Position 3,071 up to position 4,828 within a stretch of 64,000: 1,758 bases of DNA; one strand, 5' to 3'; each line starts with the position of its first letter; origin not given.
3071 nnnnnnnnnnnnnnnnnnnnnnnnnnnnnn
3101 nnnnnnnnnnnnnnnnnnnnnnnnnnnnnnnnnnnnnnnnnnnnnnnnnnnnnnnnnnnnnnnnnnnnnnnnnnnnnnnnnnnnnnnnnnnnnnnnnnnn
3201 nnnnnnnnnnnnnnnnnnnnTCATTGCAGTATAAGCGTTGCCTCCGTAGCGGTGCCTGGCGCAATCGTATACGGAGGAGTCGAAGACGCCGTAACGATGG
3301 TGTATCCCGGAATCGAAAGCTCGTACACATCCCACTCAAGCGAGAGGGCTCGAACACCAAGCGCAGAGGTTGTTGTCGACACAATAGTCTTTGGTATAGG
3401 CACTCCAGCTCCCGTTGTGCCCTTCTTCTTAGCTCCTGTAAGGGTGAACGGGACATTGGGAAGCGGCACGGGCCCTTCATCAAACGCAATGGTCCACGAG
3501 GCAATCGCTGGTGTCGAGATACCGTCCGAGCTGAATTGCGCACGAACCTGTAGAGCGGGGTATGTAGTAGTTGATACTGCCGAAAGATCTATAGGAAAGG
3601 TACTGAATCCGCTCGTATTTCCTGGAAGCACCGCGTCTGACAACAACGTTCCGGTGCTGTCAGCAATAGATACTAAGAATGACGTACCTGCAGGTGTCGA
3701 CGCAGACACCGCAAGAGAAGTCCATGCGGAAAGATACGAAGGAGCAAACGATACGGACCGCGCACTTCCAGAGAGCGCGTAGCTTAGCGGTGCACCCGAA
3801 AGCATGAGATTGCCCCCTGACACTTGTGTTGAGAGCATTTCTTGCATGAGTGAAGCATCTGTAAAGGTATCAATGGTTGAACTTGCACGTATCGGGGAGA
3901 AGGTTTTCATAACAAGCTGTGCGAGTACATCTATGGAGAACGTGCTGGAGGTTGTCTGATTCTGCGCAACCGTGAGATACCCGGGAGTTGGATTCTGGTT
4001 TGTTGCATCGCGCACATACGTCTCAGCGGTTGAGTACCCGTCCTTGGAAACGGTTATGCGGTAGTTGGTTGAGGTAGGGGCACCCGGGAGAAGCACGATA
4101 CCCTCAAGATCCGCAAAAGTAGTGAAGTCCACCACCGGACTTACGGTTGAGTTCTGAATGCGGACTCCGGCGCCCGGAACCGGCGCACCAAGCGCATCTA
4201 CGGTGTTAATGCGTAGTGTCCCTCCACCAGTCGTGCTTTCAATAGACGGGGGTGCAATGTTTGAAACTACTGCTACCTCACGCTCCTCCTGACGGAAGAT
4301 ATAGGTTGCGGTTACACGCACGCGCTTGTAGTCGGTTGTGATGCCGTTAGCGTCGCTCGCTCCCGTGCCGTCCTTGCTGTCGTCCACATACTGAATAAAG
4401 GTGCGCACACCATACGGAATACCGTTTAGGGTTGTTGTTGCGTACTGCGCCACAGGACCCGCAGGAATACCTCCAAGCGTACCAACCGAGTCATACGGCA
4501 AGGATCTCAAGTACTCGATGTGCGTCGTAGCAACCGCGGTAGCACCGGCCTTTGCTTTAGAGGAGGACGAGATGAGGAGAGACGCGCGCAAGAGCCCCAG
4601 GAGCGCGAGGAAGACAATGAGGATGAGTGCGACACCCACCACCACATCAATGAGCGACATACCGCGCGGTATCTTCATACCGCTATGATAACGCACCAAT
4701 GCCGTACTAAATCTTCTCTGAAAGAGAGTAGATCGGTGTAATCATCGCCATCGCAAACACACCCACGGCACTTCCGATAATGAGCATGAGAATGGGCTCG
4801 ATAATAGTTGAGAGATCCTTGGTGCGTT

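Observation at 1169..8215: Type IV pilus locus with three unusually large pilin-like proteins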

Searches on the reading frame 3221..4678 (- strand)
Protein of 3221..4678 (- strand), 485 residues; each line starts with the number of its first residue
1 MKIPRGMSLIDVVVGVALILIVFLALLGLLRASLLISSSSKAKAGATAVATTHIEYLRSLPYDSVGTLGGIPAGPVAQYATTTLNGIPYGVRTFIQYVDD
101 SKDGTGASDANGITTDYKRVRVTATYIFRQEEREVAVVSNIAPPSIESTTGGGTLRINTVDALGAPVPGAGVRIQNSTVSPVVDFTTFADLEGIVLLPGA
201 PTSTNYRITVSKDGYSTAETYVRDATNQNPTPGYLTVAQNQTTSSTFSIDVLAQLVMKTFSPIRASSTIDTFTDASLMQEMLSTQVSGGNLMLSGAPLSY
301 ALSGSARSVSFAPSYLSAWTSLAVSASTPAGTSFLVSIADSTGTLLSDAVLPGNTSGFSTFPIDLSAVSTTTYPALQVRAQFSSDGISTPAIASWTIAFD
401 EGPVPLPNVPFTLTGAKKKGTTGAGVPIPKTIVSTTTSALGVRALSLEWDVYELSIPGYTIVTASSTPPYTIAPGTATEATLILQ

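Call 3: search_protein_families(library=pfam, proteins=[window:3221-4678:-], max_evalue=0.1)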
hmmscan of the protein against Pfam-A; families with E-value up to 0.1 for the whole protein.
window:3221-4678:- (485 aa): 2 families
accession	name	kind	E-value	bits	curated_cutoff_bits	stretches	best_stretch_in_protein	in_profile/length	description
PF13620.12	CarboxypepD_reg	-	1e-05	26.3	32.3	1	160-223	7-68/82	Carboxypeptidase regulatory-like domain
PF23838.1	DUF7208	-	0.014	14.8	27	1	205-247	146-187/293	Family of unknown function (DUF7208)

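Call 6: search_protein_families(library=ncbifam, proteins=[window:3221-4678:-], max_evalue=0.1)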
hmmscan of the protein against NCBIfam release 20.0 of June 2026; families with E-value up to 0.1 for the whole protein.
window:3221-4678:- (485 aa): 1 family
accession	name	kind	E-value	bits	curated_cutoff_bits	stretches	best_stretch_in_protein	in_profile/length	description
TIGR02523.1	type_IV_pilV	equivalog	0.037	14.5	52.2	1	5-59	2-56/139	type IV pilus modification protein PilV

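Call 8: search_solved_structures(query=window:3221-4678:-, max_evalue=10, show_alignments=2)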
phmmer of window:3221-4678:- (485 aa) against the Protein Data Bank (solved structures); distinct sequences matched with E-value up to 10: 0.

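Call 13: find_homologous_proteins(query=window:3221-4678:-)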
Query window:3221-4678:- (485 aa): 869 proteins with E <= 0.001 among 8000 candidates; the best 120 are listed.
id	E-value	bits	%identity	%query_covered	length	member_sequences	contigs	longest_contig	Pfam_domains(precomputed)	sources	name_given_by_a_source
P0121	1.5e-295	998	100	99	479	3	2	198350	PF13620.13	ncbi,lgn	-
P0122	3.5e-271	918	90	100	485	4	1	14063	-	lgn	-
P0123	2.4e-242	823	80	100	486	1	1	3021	PF13620.13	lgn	-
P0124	4.3e-226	769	76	100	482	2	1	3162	PF13620.13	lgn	-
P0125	4.4e-216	736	90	80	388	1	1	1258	PF13620.13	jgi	jgi:hypothetical protein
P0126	1.1e-211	722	69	100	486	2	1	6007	PF13620.13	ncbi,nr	ncbi:MAG: carboxypeptidase-like regulatory domain-containing protein [bacterium]|nr:carboxypeptidase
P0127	5.4e-211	719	69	100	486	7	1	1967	PF13620.13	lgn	-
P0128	5.0e-210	716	69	100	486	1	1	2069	PF13620.13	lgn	-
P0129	2.1e-209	714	69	100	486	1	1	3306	PF13620.13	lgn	-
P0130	2.9e-209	714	70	100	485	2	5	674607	PF13620.13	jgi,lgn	-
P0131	6.7e-209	713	67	100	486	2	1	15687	PF13620.13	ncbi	-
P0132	1.1e-208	712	69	100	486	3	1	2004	PF13620.13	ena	-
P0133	1.2e-208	712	69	100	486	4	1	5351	PF13620.13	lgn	-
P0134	1.4e-207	708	69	100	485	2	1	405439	PF13620.13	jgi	-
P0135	2.4e-207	707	70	99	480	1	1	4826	PF13620.13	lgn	-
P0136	5.5e-207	706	69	100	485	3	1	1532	PF13620.13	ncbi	-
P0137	2.2e-205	701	67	100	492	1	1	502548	PF13620.13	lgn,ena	-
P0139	1.3e-204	698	69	99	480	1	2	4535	PF13620.13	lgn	-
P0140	1.0e-203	695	68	100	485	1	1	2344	PF13620.13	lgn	-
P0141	1.9e-203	695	69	99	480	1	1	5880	PF13620.13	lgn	-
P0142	2.3e-203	694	69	98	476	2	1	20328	PF13620.13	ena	-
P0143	3.5e-203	694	68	99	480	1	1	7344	PF13620.13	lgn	-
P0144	4.9e-203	693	68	99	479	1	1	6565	PF13620.13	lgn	-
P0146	8.3e-203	692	66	100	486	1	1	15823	PF13620.13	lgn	-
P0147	1.0e-202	692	68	99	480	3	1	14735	PF13620.13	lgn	-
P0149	3.1e-202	691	69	98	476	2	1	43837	PF13620.13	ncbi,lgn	-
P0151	2.9e-200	684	67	99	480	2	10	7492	PF13620.13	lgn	-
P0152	2.9e-200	684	68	99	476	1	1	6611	PF13620.13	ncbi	-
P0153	6.0e-200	683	67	99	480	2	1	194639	PF13620.13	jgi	jgi:hypothetical protein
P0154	8.1e-200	683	67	100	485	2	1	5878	PF13620.13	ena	-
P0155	2.2e-199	681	65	100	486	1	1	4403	PF13620.13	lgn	-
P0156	1.2e-198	679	67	100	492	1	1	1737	PF13620.13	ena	-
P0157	1.5e-198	678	66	100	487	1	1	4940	PF13620.13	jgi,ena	-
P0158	3.2e-198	677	66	100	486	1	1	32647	PF13620.13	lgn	-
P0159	5.3e-198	677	66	100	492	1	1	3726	PF13620.13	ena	-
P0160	2.3e-197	674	67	98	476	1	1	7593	PF13620.13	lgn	-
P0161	1.1e-196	672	67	100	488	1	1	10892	PF13620.13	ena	-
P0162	1.1e-196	672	67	100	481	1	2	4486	PF13620.13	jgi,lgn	jgi:hypothetical protein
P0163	2.5e-196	671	66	100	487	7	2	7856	PF13620.13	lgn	-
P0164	3.0e-196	671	67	100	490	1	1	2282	PF13620.13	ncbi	-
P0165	9.9e-194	663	64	100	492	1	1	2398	PF13620.13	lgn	-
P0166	2.7e-193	661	64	99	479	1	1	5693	PF13620.13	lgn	-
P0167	1.1e-192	659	65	99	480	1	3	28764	PF13620.13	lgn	-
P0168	1.3e-191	656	64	99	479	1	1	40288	PF13620.13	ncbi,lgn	-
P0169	2.9e-191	654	65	99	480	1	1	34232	PF13620.13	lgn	-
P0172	9.7e-190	649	64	98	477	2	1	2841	PF13620.13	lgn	-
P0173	1.9e-189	648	65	100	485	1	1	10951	PF13620.13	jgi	jgi:hypothetical protein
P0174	2.7e-189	648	64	100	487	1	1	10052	PF13620.13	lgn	-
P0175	1.5e-187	642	65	100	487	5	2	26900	PF13620.13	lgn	-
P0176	4.0e-186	637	62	100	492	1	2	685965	PF13620.13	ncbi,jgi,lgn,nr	ncbi:MAG: hypothetical protein AB199_00660 [Parcubacteria bacterium C7867-004]|nr:MAG: hypothetical 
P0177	7.3e-185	633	62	100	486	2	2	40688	PF13620.13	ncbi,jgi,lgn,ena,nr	ncbi:MAG TPA: carboxypeptidase-like regulatory domain-containing protein [Candidatus Paceibacterota 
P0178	1.1e-184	633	63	100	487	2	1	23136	PF13620.13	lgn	-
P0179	2.4e-184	632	62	100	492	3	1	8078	PF13620.13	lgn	-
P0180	1.4e-182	626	62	100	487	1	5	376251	PF13620.13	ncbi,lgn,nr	ncbi:carboxypeptidase-like regulatory domain-containing protein [Patescibacteria group bacterium]|nr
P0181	2.9e-182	625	62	100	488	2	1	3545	PF13620.13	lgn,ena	-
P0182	7.7e-182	623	62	100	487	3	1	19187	PF13620.13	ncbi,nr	ncbi:carboxypeptidase-like regulatory domain-containing protein [Patescibacteria group bacterium]|nr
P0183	9.6e-182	623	62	97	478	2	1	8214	PF13620.13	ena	-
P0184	3.5e-180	618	62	100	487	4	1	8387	PF13620.13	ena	-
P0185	1.9e-178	612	62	100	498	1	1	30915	PF13620.13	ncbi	-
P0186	3.1e-178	611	63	99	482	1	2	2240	PF13620.13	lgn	-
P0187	3.6e-176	605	62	93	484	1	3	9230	PF13620.13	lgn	-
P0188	3.8e-176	605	59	100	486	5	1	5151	PF13620.13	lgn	-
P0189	1.5e-175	603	60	100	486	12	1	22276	PF13620.13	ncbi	-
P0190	6.8e-175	600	61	100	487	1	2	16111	PF13620.13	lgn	-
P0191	7.3e-175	600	60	99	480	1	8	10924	PF13620.13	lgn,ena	-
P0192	2.3e-173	595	61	99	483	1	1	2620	PF13620.13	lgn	-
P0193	2.6e-173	595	59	100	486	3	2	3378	PF13620.13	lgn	-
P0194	6.0e-172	591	58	100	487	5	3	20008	PF13620.13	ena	-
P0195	1.4e-171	590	58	100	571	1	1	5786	PF13620.13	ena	-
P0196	7.2e-171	587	58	100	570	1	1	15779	PF13620.13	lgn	-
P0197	2.2e-170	586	57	100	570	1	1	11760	PF13620.13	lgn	-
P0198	2.3e-170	586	61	99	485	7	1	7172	PF13620.13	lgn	-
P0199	3.2e-170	585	61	100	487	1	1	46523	PF13620.13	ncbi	-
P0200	6.2e-170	584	59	99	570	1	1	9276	PF13620.13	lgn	-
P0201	8.5e-170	584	61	100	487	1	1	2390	PF13620.13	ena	-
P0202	1.2e-169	583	60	99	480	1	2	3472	PF13620.13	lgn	-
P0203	3.6e-169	582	58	99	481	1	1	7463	PF13620.13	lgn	-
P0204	3.6e-169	582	60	100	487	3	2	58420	PF13620.13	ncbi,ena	ncbi:MAG: carboxypeptidase-like regulatory domain-containing protein [Patescibacteria group bacteriu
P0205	3.7e-169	582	57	100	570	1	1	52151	PF13620.13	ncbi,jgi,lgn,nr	ncbi:MAG TPA: carboxypeptidase-like regulatory domain-containing protein [Candidatus Paceibacterota 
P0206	8.6e-168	577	58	100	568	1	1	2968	PF13620.13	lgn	-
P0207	1.0e-167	577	59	100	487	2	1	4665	PF13620.13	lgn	-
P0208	1.8e-167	576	59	100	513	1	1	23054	PF13620.13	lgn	-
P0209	2.8e-167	575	59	99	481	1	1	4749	PF13620.13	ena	-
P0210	6.0e-167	574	57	100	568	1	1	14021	PF13620.13,PF24107.2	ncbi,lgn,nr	ncbi:MAG: carboxypeptidase regulatory-like domain-containing protein [Neisseriaceae bacterium]|nr:MA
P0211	1.9e-166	573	57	99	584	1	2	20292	PF13620.13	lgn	-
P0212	2.1e-166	572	56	100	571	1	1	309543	PF13620.13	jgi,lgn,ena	-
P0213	6.5e-166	571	56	99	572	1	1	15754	PF13620.13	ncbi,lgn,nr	ncbi:MAG TPA: carboxypeptidase-like regulatory domain-containing protein [Candidatus Paceibacterota 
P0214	6.8e-166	571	57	99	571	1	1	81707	PF13620.13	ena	-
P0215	1.2e-165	570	57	99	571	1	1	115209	PF13620.13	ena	-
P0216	3.5e-165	568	56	99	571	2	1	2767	PF13620.13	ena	-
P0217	3.9e-165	568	58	100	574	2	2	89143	PF17802.8,PF13620.13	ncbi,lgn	-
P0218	7.3e-165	567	58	99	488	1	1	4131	PF13620.13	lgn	-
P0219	1.1e-164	567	56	98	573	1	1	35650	PF13860.13,PF13620.13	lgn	-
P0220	2.9e-164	565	56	100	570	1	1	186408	PF13620.13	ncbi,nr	ncbi:MAG: Autotransporter adhesin [Parcubacteria group bacterium]|nr:Autotransporter adhesin [Parcub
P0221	3.9e-164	565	55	100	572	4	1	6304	PF13620.13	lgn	-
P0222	4.8e-164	565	58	100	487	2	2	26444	PF13620.13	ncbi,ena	-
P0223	5.8e-164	564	58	99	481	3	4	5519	PF13620.13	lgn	-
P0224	2.0e-163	563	56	98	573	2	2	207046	PF13620.13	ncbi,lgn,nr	ncbi:MAG: carboxypeptidase regulatory-like domain-containing protein [Candidatus Pacebacteria bacter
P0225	2.2e-163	563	56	100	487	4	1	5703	PF13620.13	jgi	-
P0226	5.9e-163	561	56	100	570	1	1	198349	PF13620.13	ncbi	-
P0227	6.6e-163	561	57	99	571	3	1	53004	PF13620.13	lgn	-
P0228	6.6e-163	561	58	99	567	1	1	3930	PF13620.13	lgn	-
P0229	9.6e-163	560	57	100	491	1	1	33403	PF13620.13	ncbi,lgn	-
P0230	1.1e-162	560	57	100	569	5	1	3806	PF13620.13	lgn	-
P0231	1.2e-162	560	56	99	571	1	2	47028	PF13620.13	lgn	-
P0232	1.3e-162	560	58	100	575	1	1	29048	PF13620.13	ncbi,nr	ncbi:MAG: Autotransporter adhesin [Parcubacteria group bacterium]|nr:Autotransporter adhesin [Parcub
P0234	6.0e-162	558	54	100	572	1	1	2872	PF13620.13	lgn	-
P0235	1.4e-161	557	55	100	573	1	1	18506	PF13860.13,PF13620.13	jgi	jgi:hypothetical protein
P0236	1.7e-161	556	57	99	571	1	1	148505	PF13620.13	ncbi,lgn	-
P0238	1.8e-161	556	56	100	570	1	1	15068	PF13620.13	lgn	-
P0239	1.9e-161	556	56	99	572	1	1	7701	PF13620.13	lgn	-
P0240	2.7e-161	556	58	99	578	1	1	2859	PF13620.13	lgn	-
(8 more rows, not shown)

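Call 41: predict_structure(alignment_id=A3)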
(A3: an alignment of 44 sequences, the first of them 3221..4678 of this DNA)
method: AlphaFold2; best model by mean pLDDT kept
length: 485 residues; sequences in the alignment: 44
mean_pLDDT: 86.7   pTM: 0.61
mean pLDDT of the five models: 86.7, 80.2, 79.4, 79.4, 78.1
residues with pLDDT >= 90: 268; 70-90: 160; 50-70: 40; < 50: 17
segments of 3 or more residues with pLDDT < 50: 1-3, 67-73, 144-150
pLDDT, mean of each block of 10 residues (from residue 1): 57 86 90 85 87 77 55 58 85 76 60 64 86 86 50 86 87 86 80 81 90 91 84 83 91 96 96 96 96 94 97 96 96 97 96 97 97 97 95 97 96 93 89 95 95 96 93 93 96
secondary structure, 60 per line:
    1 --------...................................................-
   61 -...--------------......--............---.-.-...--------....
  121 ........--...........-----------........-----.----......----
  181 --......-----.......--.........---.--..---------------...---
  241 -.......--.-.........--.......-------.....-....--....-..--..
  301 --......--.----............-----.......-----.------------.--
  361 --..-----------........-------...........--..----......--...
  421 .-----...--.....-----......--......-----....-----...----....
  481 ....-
elements in order: H9-59 E79-84 E87-98 E117-128 E131-141 E153-160 E171-176 E183-188 E194-200 E203-211 E235-237 E242-248 E253-261 E264-270 E278-282 E284-287 E290-293 E303-308 E316-327 E333-339 E376-383 E391-401 E410-415 E418-421 E427-429 E432-436 E442-447 E450-455 E461-464 E470-472 E477-484

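Call 45: fold_search(model_id=the predicted structure, library=pdb)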
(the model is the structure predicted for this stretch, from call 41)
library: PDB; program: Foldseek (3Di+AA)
matches with E <= 10: 877; with E <= 0.001: 31
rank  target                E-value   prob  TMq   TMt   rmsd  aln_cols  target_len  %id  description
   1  6fwv_A                9.1e-10  1.00  0.16  0.15  36.5       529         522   11  The Bacillus anthracis TIE protein (released 2018-08-08)
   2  6fwv_B                1.8e-09  1.00  0.16  0.15  36.2       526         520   10  The Bacillus anthracis TIE protein (released 2018-08-08)
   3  3kpt_B                4.6e-07  1.00  0.15  0.20  36.5       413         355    9  Crystal structure of BcpA, the major pilin subunit of Bacillus cereus (released 2009-11-24)
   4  3kpt_A                9.7e-07  1.00  0.13  0.18  38.1       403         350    9  Crystal structure of BcpA, the major pilin subunit of Bacillus cereus (released 2009-11-24)
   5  3rkp_B                1.2e-06  1.00  0.13  0.18  36.9       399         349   10  Crystal structure of BcpA*(D312A), the major pilin subunit of Bacillus cereus (released 2012-05-30)
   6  7vcn_B                1.4e-06  0.98  0.15  0.16  35.4       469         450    9  Crystal Structure of PitA fragment from pilus islet-2 of Streptococcus oralis with Tb-Xo4 (released 2022-07-13)
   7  7vcr_B                1.5e-06  0.99  0.16  0.17  33.5       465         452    9  Crystal Structure of PitA fragment from pilus islet-2 of Streptococcus oralis (released 2022-06-01)
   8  8qox_B                2.5e-06  1.00  0.15  0.16  26.0       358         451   14  Two-component assembly of SlaA and SlaB S-layer proteins of Sulfolobus acidocaldarius (released 2024-02-21)
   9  7vcr_A                1.0e-05  0.91  0.15  0.15  33.9       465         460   10  Crystal Structure of PitA fragment from pilus islet-2 of Streptococcus oralis (released 2022-06-01)
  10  2y1v_A                2.7e-05  0.89  0.13  0.11  25.7       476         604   10  Full length structure of RrgB Pilus protein from Streptococcus pneumoniae (released 2011-11-09)
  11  4oq1                  3.3e-05  1.00  0.18  0.24  20.2       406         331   10  Structure of the Streptococcal ancillary pilin (released 2014-04-23)
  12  5xya                  5.7e-05  0.54  0.11  0.05  37.2       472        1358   11  Crystal structure of a serine protease from Streptococcus species (released 2018-08-08)
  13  8wxd_A                8.3e-05  0.87  0.13  0.15  33.8       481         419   10  Crystal Structure of shaft pilin PilA from Streptococcus sanguinis (released 2025-05-07)
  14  9vqn                  9.2e-05  0.89  0.14  0.16  34.6       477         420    9  Crystal structure of Se-Met SSA1633 from Streptococcus sanguinis (Phase determination model) (released 2026-01-21)
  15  7w6b                  9.2e-05  0.80  0.15  0.10  34.0       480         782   10  Crystal Structure of PitA from pilus islet-2 of Streptococcus oralis (released 2022-06-01)
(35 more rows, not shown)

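Call 58: search_solved_structures(query=A3, max_evalue=10, show_alignments=2)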
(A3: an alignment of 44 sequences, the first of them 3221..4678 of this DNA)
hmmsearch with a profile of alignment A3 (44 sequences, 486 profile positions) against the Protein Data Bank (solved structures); distinct sequences matched with E-value up to 10: 0.

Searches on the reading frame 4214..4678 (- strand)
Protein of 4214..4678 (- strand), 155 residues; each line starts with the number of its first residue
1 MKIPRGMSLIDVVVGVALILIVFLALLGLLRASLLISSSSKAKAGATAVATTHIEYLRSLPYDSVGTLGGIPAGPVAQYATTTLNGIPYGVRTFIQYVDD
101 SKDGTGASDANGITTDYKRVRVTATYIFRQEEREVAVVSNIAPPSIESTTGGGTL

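Call 80: search_solved_structures(query=A5, max_evalue=10, show_alignments=3)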
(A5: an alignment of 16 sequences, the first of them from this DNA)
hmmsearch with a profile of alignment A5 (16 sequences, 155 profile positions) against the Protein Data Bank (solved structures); distinct sequences matched with E-value up to 10: 0.

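Call 81: search_protein_families(library=ncbifam, alignment_id=A5, max_evalue=0.05)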
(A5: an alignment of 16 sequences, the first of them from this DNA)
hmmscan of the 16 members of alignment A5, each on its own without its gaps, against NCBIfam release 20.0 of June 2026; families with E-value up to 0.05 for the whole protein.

A. member 1, seq(155 aa): 2 families
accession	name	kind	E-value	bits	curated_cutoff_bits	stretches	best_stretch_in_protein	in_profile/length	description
TIGR02523.1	type_IV_pilV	equivalog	0.0076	16.7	52.2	1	5-59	2-56/139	type IV pilus modification protein PilV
NF041013.1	T4P_ComGE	equivalog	0.021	14.9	49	1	5-55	4-54/83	competence type IV pilus minor pilin ComGE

B. families by the number of members that match (of 16 scanned): 7 families
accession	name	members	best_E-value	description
NF041013.1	T4P_ComGE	7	0.00013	competence type IV pilus minor pilin ComGE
TIGR02523.1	type_IV_pilV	5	0.0026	type IV pilus modification protein PilV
TIGR02532.1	IV_pilin_GFxxxE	3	0.00056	prepilin-type N-terminal cleavage/methylation domain-containing protein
NF007660.0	PRK10332.1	2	0.00077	prepilin-type N-terminal cleavage/methylation domain-containing protein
NF037980.1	T2SS_GspK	2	0.0081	type II secretion system minor pseudopilin GspK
NF047828.1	T3SSXpsI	2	0.026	type II secretion system protein XpsI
NF038303.1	EPS_HpsB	1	0.0074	hormogonium polysaccharide secretion pseudopilin HpsB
